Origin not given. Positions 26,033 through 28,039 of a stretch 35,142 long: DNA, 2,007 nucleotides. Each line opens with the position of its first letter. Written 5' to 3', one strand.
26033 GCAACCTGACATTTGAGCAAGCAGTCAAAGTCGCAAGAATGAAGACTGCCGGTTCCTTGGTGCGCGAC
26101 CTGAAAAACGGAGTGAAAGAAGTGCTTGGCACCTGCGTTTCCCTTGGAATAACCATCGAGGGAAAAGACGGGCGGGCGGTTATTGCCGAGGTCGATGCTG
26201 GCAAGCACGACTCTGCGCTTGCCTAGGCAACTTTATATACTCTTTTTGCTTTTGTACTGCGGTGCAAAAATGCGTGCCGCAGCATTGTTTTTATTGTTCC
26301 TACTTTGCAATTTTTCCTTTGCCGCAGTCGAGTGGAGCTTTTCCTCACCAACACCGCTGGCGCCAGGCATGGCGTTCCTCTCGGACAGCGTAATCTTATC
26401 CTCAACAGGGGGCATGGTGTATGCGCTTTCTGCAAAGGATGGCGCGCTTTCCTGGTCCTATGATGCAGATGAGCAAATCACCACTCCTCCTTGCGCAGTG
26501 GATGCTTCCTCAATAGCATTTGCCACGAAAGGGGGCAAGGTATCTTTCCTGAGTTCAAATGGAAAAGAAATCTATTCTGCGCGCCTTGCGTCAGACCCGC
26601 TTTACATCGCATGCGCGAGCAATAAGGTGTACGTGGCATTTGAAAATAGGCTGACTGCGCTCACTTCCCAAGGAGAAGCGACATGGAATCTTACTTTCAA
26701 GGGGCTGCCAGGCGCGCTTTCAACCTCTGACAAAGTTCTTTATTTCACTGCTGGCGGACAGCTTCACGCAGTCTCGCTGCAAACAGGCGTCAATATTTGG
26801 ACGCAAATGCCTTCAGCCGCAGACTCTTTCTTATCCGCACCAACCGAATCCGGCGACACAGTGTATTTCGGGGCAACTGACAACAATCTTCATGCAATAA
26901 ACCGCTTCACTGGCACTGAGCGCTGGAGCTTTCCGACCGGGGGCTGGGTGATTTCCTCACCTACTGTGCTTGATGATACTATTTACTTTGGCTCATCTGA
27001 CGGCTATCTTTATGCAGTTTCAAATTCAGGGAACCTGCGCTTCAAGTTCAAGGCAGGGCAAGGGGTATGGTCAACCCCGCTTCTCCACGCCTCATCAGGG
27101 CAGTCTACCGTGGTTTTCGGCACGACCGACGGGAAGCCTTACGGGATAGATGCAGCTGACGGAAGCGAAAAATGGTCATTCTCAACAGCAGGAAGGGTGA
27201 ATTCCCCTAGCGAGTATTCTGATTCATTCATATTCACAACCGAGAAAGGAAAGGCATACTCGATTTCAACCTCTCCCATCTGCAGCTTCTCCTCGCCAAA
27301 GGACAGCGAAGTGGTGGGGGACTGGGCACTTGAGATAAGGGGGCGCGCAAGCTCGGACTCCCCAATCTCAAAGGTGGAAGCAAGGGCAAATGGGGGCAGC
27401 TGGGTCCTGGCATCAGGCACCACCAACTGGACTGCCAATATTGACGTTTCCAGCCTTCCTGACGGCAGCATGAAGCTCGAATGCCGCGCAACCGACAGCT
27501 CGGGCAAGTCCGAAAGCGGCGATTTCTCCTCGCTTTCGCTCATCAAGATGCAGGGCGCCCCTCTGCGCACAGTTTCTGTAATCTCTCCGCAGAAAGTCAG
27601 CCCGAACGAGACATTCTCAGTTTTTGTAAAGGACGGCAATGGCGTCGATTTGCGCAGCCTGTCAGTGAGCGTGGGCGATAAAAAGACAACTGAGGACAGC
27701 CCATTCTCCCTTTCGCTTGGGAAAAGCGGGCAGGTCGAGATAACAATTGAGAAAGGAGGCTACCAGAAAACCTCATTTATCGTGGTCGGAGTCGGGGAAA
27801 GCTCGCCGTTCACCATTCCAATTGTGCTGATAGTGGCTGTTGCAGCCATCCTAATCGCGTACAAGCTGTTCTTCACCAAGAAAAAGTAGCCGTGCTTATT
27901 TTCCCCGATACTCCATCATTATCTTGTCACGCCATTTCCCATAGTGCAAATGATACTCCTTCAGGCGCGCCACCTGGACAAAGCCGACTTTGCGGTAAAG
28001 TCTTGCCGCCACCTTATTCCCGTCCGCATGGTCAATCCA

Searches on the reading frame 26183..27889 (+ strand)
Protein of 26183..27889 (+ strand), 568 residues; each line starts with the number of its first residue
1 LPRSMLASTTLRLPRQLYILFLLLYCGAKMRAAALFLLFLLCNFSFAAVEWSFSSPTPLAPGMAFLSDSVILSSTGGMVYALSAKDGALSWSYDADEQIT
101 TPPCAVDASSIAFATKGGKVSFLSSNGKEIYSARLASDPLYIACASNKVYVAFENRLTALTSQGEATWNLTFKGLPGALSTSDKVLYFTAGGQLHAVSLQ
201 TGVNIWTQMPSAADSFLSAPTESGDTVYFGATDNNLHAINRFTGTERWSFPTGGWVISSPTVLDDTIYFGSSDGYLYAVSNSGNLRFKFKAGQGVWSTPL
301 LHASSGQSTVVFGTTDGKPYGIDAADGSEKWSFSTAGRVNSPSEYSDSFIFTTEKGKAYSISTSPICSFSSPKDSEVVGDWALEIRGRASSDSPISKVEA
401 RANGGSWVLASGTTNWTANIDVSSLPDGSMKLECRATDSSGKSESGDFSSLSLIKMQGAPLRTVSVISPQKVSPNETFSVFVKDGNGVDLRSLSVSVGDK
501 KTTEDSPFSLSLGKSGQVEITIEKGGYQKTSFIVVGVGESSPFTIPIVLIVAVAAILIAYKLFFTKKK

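Call 51: search_protein_families(library=pfam, proteins=[window:26183-27889:+], max_evalue=0.00001)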
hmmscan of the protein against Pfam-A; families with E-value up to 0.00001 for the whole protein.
window:26183-27889:+ (568 aa): 5 families
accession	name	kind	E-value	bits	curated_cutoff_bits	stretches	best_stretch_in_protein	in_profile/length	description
PF13360.13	PQQ_2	-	1.2e-36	127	27.6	3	191-338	2-150/233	Outer membrane protein assembly factor BamB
PF13570.13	Beta-prop_ACSF4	-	5.2e-33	115.3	133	2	191-369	70-249/329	Beta-alanine-activating enzyme, beta-propeller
PF17957.7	Big_7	-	3.3e-09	37.7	24.1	1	365-432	1-68/70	Bacterial Ig domain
PF01011.28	PQQ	-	8.2e-09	35.1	26.7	0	215-347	48-154/595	Glucose/ethanol/alcohol dehydrogenase, beta-propeller domain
PF25292.1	Beta-prop_CGLA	-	5.6e-07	29.8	26.8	0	265-324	45-104/316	Lambda-carrageenase beta-propeller domain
